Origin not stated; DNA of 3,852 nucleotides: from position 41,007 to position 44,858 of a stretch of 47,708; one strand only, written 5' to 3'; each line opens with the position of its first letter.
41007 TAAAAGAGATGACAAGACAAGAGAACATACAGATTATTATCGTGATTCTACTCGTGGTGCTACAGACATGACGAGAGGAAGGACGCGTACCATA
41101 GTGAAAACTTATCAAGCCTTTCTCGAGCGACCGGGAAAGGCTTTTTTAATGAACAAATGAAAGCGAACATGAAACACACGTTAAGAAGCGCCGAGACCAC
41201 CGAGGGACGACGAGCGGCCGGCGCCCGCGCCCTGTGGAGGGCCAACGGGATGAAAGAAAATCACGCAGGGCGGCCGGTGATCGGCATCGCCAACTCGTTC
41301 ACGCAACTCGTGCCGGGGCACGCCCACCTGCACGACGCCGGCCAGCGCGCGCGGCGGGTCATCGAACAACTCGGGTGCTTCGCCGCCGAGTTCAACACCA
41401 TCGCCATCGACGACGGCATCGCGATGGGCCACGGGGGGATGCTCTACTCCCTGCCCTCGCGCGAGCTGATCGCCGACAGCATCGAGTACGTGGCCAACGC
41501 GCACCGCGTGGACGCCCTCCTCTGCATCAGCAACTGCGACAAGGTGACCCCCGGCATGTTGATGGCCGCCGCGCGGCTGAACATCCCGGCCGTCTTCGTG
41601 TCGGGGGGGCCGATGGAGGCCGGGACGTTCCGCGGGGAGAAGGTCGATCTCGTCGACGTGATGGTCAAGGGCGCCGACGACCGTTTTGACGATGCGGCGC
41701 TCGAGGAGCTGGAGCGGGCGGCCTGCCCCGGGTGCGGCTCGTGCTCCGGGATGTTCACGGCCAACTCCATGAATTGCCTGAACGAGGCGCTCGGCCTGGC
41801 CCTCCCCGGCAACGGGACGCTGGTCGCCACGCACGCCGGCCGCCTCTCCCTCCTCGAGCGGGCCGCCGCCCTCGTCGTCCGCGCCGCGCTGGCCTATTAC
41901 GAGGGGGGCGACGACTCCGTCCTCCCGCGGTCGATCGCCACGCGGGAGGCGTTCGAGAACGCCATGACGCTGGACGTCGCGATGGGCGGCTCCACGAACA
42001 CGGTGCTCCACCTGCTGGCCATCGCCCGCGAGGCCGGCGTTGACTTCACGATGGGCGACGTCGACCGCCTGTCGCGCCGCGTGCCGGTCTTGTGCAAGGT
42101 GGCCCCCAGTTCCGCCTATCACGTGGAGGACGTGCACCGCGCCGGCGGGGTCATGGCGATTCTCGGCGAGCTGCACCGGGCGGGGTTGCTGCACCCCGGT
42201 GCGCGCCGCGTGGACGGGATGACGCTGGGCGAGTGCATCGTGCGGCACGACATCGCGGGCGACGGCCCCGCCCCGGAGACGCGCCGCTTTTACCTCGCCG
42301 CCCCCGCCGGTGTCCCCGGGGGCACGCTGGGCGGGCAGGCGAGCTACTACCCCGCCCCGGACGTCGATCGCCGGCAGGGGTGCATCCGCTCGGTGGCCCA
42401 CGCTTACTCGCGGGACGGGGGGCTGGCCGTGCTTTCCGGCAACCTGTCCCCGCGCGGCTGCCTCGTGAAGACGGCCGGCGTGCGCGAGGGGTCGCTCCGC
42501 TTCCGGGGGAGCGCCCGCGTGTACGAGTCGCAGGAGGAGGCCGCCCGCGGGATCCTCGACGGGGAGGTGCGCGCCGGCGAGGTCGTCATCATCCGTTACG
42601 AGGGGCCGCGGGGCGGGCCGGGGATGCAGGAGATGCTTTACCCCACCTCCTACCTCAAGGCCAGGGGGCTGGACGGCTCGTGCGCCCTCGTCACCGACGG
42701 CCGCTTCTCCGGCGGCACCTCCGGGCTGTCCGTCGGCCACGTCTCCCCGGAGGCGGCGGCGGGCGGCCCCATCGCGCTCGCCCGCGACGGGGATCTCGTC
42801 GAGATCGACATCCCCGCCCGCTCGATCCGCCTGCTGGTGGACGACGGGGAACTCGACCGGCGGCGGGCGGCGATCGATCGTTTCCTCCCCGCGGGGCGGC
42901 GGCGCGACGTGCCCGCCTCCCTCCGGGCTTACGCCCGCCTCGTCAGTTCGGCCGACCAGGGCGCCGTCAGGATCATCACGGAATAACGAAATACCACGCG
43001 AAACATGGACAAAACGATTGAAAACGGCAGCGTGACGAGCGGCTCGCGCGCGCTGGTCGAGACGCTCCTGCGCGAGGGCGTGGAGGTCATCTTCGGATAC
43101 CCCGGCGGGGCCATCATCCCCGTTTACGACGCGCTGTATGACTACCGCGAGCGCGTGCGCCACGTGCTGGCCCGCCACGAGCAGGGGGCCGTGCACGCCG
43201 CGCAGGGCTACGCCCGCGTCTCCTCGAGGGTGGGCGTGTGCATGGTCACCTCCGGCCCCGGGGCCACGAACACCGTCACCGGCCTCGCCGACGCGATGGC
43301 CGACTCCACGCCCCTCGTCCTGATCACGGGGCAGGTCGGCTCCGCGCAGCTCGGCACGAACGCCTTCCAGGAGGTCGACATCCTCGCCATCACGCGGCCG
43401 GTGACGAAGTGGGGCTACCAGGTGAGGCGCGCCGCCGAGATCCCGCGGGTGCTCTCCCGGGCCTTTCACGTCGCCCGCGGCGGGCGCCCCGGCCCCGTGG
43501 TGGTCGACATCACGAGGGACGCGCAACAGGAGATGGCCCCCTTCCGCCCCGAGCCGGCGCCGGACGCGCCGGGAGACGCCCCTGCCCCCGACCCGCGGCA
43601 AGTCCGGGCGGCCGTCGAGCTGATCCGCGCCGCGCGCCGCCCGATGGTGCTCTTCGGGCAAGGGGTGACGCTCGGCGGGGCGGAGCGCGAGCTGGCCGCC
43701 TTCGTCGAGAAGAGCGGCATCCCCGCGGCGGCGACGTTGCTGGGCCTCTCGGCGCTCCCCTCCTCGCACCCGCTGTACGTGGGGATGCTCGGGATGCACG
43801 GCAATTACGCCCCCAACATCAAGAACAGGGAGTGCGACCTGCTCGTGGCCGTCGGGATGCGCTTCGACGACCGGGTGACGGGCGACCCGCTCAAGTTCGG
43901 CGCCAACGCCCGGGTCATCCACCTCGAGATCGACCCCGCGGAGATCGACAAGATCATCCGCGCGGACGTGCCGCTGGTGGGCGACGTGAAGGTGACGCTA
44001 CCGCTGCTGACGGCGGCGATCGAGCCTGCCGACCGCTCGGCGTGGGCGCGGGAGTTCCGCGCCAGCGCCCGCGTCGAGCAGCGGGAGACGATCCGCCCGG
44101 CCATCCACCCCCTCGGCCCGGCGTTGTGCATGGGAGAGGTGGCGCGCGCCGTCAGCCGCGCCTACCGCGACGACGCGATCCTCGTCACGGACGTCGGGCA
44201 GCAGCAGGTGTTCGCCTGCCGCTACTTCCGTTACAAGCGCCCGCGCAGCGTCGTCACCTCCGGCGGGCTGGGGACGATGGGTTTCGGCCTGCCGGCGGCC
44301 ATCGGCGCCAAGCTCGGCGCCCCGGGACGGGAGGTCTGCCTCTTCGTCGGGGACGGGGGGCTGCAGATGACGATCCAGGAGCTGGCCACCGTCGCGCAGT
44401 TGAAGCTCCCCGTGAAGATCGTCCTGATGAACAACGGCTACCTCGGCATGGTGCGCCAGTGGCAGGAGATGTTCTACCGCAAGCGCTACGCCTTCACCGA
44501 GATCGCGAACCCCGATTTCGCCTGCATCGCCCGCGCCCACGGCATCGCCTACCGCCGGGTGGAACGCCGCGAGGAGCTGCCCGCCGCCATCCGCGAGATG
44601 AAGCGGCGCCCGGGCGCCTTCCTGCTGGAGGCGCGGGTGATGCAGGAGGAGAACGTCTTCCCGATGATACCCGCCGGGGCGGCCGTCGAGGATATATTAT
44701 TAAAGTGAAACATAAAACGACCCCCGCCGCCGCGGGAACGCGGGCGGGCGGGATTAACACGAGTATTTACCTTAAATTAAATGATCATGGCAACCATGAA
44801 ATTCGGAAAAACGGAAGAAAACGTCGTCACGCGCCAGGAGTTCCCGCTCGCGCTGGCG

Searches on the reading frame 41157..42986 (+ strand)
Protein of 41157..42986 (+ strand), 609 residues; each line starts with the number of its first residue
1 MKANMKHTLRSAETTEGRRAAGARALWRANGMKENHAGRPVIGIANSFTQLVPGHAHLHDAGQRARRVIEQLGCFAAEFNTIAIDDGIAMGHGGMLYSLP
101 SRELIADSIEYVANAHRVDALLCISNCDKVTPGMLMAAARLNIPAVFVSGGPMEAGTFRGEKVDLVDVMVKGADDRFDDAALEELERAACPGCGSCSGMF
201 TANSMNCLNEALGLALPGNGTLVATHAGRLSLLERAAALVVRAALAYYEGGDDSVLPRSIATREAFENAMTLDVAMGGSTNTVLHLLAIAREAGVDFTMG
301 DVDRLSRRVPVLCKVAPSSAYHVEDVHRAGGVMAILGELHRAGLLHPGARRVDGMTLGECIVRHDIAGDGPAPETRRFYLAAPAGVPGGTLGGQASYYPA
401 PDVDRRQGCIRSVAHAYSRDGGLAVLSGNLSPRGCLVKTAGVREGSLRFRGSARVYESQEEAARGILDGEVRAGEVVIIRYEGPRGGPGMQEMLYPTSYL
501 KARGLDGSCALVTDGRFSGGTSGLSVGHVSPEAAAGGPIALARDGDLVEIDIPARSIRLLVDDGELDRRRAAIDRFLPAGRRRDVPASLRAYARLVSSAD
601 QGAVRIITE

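Call 6: search_protein_families(library=ncbifam, proteins=[window:41157-42986:+])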
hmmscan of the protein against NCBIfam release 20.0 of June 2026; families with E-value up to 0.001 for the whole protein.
window:41157-42986:+ (609 aa): 8 families
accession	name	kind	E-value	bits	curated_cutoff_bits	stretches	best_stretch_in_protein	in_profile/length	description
NF009103.0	PRK12448.1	equivalog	5.6e-290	962.9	710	1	8-607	3-611/616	dihydroxy-acid dehydratase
TIGR00110.1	ilvD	equivalog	7.7e-228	757.4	618.15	1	23-605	2-541/543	dihydroxy-acid dehydratase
NF002068.0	PRK00911.1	subfamily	6.9e-203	675.2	644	2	6-363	2-355/559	dihydroxy-acid dehydratase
NF004784.0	PRK06131.1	subfamily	2e-112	376.5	539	2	5-364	6-358/576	dihydroxy-acid dehydratase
NF009560.0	PRK13017.1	subfamily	3.1e-103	346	684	1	31-603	36-573/595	dihydroxy-acid dehydratase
NF009559.0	PRK13016.1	equivalog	6.8e-100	334.9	882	2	3-362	4-357/578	L-arabinonate dehydratase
TIGR01196.1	edd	equivalog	5.6e-75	252.8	708.25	1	22-605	47-599/601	phosphogluconate dehydratase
TIGR03432.1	yjhG_yagF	hypoth_equivalog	2.1e-61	207.8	808.15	2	54-361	82-388/640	YjhG/YagF family D-xylonate dehydratase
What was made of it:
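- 41169..47101 (+): Regulated operon: ilvD (41169-42986), ilvB (43005-44708), ilvC (44781-45845), ilvA (45842-47101). NCBIfam equivalog hits: dihydroxy-acid dehydratase, acetolactate synthase large subunit, ketol-acid reductoisomerase, threonine ammonia-lyase (call 6).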

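Call 10: find_related_loci(query=window:41157-42986:+, collection=genome_contigs, flank=4000)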
Query window:41157-42986:+ (609 aa) in genome_contigs; peptide patterns used: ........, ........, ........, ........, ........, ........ (x = any residue, [..] = any of these).
600 stretches matched a pattern (row limit reached: there are more); 592 encode a relative of the query (tblastn E <= 1e-3); the best 80 are kept; 80 distinct loci.
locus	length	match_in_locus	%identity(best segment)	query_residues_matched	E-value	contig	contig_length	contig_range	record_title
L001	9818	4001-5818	70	4-609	0e+0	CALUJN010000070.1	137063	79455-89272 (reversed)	MAG: uncultured Alistipes sp. isolate E01__bin283 genome assembly, contig: E01__k127_1583450, whole genome shotgun seque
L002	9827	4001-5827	66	1-609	0e+0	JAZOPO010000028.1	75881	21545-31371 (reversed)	MAG: Alistipes sp. isolate T1900045573_YK20190267.MAGScoT_cleanbin_000023 SGB_7989_k141_2376953, whole genome shotgun se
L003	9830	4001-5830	66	3-607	0e+0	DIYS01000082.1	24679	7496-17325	MAG TPA_asm: Saccharicrinis sp. UBA6048 UBA6048_contig_757, whole genome shotgun sequence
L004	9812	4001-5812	66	4-607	0e+0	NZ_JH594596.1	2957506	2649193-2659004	Odoribacter laneus YIT 12061 supercont1.1, whole genome shotgun sequence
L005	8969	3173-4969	65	5-607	0e+0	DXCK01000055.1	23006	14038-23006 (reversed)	MAG TPA_asm: Candidatus Bacteroides merdipullorum isolate ChiHjej12B11-24981 ChiHjej12B11M5__C180820_L23006_SAMN08009878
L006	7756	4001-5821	65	5-607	0e+0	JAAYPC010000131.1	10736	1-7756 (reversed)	MAG: Fibrobacter sp. isolate AS22ysBPME_152 57142_AS22, whole genome shotgun sequence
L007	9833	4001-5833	64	2-607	0e+0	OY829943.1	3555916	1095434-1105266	MAG: Prolixibacteraceae bacterium isolate 87e00be5-c4e0-41ce-ad20-391b9c562bec genome assembly, chromosome: 1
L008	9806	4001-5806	66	2-607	0e+0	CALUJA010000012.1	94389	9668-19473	MAG: uncultured Phocaeicola sp. isolate BRZ_R__bin125 genome assembly, contig: BRZ_R__NODE_322_length_94389_cov_17.70060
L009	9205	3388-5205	65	5-605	0e+0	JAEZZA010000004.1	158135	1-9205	MAG: Bacteroidetes bacterium isolate OH_PFB_31 k127_1283428, whole genome shotgun sequence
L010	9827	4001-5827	64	5-607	0e+0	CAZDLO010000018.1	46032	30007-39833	MAG TPA_asm: uncultured Tangfeifania sp. isolate SRP272421_co2_268 genome assembly, contig: NODE_1379_length_46032_cov_6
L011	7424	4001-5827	64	5-607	0e+0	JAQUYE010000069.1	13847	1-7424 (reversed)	MAG: Paludibacter sp. isolate STD2_23 NODE_16787_length_13847_cov_3.673761_Sandtown_D2, whole genome shotgun sequence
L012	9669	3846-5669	66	5-606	0e+0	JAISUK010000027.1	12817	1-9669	MAG: Dysgonamonadaceae bacterium isolate Md513_bin73 k119_2673669, whole genome shotgun sequence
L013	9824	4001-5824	63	5-607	0e+0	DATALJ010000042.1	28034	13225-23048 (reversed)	MAG TPA_asm: Bacteroidales bacterium isolate SMAG_U6961 k141_12616, whole genome shotgun sequence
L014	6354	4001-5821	64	7-607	0e+0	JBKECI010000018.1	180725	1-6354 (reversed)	MAG: Paludibacteraceae bacterium isolate VLC_050 k251_868691, whole genome shotgun sequence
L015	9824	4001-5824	65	4-607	0e+0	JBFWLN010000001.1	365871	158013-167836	MAG: Desulfobulbus sp. isolate CA_2019_NHSR_67 NODE_43_length_365871_cov_15.797008_NHSR, whole genome shotgun sequence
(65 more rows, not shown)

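Call 18: find_related_loci(query=window:41157-42986:+, collection=metagenome_contigs, flank=2500)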
Query window:41157-42986:+ (609 aa) in metagenome_contigs; peptide patterns used: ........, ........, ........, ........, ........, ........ (x = any residue, [..] = any of these).
600 stretches matched a pattern (row limit reached: there are more); 586 encode a relative of the query (tblastn E <= 1e-3); the best 80 are kept; 80 distinct loci.
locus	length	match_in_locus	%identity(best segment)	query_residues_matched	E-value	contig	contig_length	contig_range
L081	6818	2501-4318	71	4-609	0e+0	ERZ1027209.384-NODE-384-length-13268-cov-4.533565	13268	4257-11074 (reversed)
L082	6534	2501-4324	71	2-609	0e+0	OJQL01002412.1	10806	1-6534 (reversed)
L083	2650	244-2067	71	2-609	0e+0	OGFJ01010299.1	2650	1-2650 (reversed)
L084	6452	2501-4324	70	2-609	0e+0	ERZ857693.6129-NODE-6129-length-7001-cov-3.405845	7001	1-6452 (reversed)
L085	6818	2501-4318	72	4-609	0e+0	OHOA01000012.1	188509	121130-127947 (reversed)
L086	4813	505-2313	68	5-607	0e+0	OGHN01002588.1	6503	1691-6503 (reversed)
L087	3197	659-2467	68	5-607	0e+0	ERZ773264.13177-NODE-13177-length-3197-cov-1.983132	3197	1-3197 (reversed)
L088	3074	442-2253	68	4-607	0e+0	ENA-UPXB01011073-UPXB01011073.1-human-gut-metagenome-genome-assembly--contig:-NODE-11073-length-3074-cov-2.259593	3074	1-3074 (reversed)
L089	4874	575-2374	68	5-607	0e+0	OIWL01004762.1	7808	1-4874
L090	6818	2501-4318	70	2-607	0e+0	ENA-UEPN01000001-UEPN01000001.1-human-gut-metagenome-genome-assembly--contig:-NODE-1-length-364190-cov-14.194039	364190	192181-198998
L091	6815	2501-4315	71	5-609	0e+0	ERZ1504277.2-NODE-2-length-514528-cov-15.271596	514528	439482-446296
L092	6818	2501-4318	70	2-607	0e+0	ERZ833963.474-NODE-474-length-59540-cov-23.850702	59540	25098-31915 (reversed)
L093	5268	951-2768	70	2-607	0e+0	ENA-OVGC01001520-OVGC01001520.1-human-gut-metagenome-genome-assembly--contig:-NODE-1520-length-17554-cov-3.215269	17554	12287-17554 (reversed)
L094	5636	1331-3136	69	4-605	0e+0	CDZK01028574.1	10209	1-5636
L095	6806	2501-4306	69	4-605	0e+0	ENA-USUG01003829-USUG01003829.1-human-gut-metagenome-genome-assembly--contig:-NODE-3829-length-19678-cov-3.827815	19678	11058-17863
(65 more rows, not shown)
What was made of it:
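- Tried and rejected: Species genomes and metagenome scans gave nothing above 72% IlvD identity (calls 10, 18).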

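Call 34: find_encoding_contigs(protein=window:41157-42986:+, flank=1500, max_places=6)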
Protein window:41157-42986:+ (609 aa): no gene with exactly this product is on record in the collection.

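Call 36: find_encoding_contigs(protein=window:41169-42986:+, flank=1500, max_places=6)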
Protein window:41169-42986:+ (605 aa): no gene with exactly this product is on record in the collection.
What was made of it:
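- Tried and rejected: Exact-protein look-ups of the window's IlvD found no source contig (calls 34, 36).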

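Call 37: find_homologous_proteins(query=window:41169-42986:+, max_evalue=1e-100)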
Query window:41169-42986:+ (605 aa): 8000 proteins with E <= 1e-100 among 8000 candidates; the best 120 are listed.
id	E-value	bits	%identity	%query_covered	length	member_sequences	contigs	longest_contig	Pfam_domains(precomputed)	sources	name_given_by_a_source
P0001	0.0e+0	1335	100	100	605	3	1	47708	PF24877.2,PF00920.28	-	-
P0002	0.0e+0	1064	79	100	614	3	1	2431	PF24877.2,PF00920.28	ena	-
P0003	0.0e+0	1060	82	97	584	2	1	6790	PF24877.2,PF00920.28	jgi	jgi:dihydroxy-acid dehydratase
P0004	0.0e+0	1040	81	96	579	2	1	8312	PF24877.2,PF00920.28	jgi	jgi:dihydroxy-acid dehydratase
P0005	0.0e+0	1034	79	98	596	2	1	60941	PF24877.2,PF00920.28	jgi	jgi:dihydroxy-acid dehydratase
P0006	4.7e-296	1002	73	100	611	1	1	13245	PF24877.2,PF00920.28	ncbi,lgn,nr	ncbi:dihydroxy-acid dehydratase [Bacteroidia bacterium]|nr:dihydroxy-acid dehydratase [Bacteroidia b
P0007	1.6e-286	970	73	100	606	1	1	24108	PF24877.2,PF00920.28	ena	-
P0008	4.1e-286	969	72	100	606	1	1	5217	PF24877.2,PF00920.28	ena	-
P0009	4.4e-286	969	72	100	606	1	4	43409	PF24877.2,PF00920.28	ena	-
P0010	4.6e-286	969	73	100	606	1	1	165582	PF24877.2,PF00920.28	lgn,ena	-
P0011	6.6e-286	968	72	100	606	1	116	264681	PF24877.2,PF00920.28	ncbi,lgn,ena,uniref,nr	ncbi:dihydroxy-acid dehydratase [Alistipes senegalensis]|uniref:dihydroxy-acid dehydratase n=1 Tax=A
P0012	6.7e-286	968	72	100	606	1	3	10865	PF24877.2,PF00920.28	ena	-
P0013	7.2e-286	968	72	100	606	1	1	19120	PF24877.2,PF00920.28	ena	-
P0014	7.9e-286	968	72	100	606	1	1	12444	PF24877.2,PF00920.28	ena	-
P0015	8.4e-286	968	72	100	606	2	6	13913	PF24877.2,PF00920.28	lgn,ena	-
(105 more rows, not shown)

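Call 38: find_encoding_contigs(protein=P0005, flank=2500, max_places=3)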
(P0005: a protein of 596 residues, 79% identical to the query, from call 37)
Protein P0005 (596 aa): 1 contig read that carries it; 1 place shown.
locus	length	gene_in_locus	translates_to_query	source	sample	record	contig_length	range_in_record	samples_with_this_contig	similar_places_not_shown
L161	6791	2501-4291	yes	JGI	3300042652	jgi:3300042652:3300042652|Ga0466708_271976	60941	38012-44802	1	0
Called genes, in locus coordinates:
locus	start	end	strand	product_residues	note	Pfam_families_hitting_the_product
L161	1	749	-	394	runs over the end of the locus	PF00155:Aminotran_1_2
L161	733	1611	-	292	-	PF00800:PDT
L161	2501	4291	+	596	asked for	PF00920:ILVD_EDD_N, PF24877:ILV_EDD_C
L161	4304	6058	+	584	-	PF02776:TPP_enzyme_N, PF00205:TPP_enzyme_M, PF02775:TPP_enzyme_C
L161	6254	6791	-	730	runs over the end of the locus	PF00933:Glyco_hydro_3, PF01915:Glyco_hydro_3_C, PF14310:Fn3-like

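Call 39: find_encoding_contigs(protein=P0002, flank=2500, max_places=3)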
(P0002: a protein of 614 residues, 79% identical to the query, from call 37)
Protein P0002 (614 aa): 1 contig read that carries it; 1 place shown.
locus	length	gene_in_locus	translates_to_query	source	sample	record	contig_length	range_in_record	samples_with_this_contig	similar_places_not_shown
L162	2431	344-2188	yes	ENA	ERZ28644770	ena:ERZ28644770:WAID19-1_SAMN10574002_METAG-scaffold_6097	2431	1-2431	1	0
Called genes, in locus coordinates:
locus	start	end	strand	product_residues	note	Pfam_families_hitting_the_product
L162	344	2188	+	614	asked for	PF00920:ILVD_EDD_N, PF24877:ILV_EDD_C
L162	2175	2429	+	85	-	?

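Call 40: find_encoding_contigs(protein=P0006, flank=2500, max_places=3)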
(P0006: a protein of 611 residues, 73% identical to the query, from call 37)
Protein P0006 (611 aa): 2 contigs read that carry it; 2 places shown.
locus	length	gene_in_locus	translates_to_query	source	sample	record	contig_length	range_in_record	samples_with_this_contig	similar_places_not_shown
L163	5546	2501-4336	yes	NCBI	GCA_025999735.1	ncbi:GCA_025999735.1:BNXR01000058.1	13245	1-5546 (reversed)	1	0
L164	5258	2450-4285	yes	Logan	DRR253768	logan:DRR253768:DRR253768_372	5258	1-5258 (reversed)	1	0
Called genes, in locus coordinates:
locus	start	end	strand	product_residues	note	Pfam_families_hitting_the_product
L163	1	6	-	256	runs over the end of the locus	PF00142:Fer4_NifH (weak), PF01656:CbiA, PF02374:ArsA_ATPase (weak), PF06564:CBP_BcsQ, PF09140:MipZ (faint), PF10609:ParA, PF13614:AAA_31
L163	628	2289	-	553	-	PF04326:SLFN_AlbA_2, PF13749:HATPase_c_4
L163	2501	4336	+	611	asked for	PF00920:ILVD_EDD_N, PF24877:ILV_EDD_C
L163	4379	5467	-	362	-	PF13685:Fe-ADH_2, PF01761:DHQ_synthase, PF24621:DHQS_C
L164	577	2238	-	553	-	PF04326:SLFN_AlbA_2, PF13749:HATPase_c_4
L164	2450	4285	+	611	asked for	PF00920:ILVD_EDD_N, PF24877:ILV_EDD_C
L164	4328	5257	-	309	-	?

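Call 45: find_encoding_contigs(protein=P0003, flank=2500, max_places=3)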
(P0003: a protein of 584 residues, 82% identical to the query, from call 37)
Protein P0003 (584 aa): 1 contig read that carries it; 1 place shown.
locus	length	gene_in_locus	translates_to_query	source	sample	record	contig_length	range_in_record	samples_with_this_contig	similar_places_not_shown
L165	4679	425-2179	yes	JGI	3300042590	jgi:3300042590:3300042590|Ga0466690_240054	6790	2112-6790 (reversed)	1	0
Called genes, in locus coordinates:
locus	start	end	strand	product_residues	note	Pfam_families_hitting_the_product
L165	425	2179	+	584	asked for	PF00920:ILVD_EDD_N, PF24877:ILV_EDD_C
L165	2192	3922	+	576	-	PF02776:TPP_enzyme_N, PF00205:TPP_enzyme_M, PF02775:TPP_enzyme_C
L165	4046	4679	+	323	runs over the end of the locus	PF07991:KARI_N, PF01450:KARI_C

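Call 46: find_encoding_contigs(protein=P0004, flank=2500, max_places=3)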
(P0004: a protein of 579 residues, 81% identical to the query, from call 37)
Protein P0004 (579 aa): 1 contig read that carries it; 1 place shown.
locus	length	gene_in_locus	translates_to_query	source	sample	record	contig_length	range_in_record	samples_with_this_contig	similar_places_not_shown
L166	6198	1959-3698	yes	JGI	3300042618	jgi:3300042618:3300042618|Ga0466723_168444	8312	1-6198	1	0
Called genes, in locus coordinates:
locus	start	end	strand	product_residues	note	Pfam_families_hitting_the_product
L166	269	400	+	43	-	-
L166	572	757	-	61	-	-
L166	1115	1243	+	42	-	-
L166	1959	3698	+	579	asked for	PF00920:ILVD_EDD_N, PF24877:ILV_EDD_C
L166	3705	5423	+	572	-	PF02776:TPP_enzyme_N, PF00205:TPP_enzyme_M, PF02775:TPP_enzyme_C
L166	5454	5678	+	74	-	-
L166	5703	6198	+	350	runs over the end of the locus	PF07991:KARI_N, PF01450:KARI_C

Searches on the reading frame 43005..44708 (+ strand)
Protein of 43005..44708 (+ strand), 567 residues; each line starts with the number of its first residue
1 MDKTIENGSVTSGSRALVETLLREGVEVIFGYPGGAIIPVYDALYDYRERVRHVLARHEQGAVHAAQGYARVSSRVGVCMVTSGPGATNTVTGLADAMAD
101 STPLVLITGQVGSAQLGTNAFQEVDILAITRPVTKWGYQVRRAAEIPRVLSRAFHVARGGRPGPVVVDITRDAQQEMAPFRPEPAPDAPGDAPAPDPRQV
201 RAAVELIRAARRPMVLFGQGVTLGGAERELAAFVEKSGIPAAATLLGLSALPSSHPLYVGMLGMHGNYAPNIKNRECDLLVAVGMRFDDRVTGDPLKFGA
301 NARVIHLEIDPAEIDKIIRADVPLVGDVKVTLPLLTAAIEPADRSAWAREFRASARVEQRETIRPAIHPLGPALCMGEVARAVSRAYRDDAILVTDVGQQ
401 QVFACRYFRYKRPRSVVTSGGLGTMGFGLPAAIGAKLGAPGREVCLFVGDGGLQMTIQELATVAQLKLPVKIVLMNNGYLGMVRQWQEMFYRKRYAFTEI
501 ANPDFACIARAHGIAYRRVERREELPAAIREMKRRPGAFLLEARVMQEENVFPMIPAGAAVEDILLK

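Call 6: search_protein_families(library=ncbifam, proteins=[window:43005-44708:+])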
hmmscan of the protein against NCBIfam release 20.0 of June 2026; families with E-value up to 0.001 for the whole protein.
window:43005-44708:+ (567 aa): 54 families (the best 25 are shown)
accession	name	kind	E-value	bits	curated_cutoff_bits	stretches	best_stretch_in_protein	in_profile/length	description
TIGR00118.1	acolac_lg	equivalog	2.4e-198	660.1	538.35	1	12-565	2-554/557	biosynthetic-type acetolactate synthase large subunit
NF006524.0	PRK08978.1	equivalog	3.1e-187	623.2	738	1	12-565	2-544/548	acetolactate synthase 2 catalytic subunit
NF004710.0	PRK06048.1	equivalog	4.6e-185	616.3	976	1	11-565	8-557/561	acetolactate synthase large subunit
NF005824.0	PRK07710.1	equivalog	4.6e-182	606.3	976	1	7-563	13-566/573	acetolactate synthase large subunit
NF005860.0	PRK07789.1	equivalog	7.3e-181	602.6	881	1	8-565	31-598/615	acetolactate synthase large subunit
NF005584.0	PRK07282.1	equivalog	4.9e-180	599.8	970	1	5-564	4-559/566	acetolactate synthase large subunit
NF005651.0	PRK07418.1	subfamily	8.3e-178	592.4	942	1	5-562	13-576/617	acetolactate synthase large subunit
NF004919.0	PRK06276.1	equivalog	3.1e-176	587.1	866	1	12-565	2-557/582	acetolactate synthase large subunit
NF005228.0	PRK06725.1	equivalog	4.6e-175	583.1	991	1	11-566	16-566/571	acetolactate synthase large subunit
NF006319.0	PRK08527.1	equivalog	6.1e-172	573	905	1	12-566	5-559/565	acetolactate synthase large subunit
NF006016.1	PRK08155.1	equivalog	1.5e-171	571.6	870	1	12-564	4-551/554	acetolactate synthase large subunit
NF006581.0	PRK09107.1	equivalog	1.2e-164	548.9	974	1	7-566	7-574/595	acetolactate synthase 3 large subunit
NF005058.0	PRK06466.1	equivalog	4.6e-161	537.2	951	1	11-566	4-568/574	acetolactate synthase 3 large subunit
NF005409.0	PRK06965.1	equivalog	9.1e-158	526.3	1035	1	11-566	21-582/587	acetolactate synthase 3 catalytic subunit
NF006525.0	PRK08979.1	equivalog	2e-144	482.1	1084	1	11-566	4-566/572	acetolactate synthase 3 large subunit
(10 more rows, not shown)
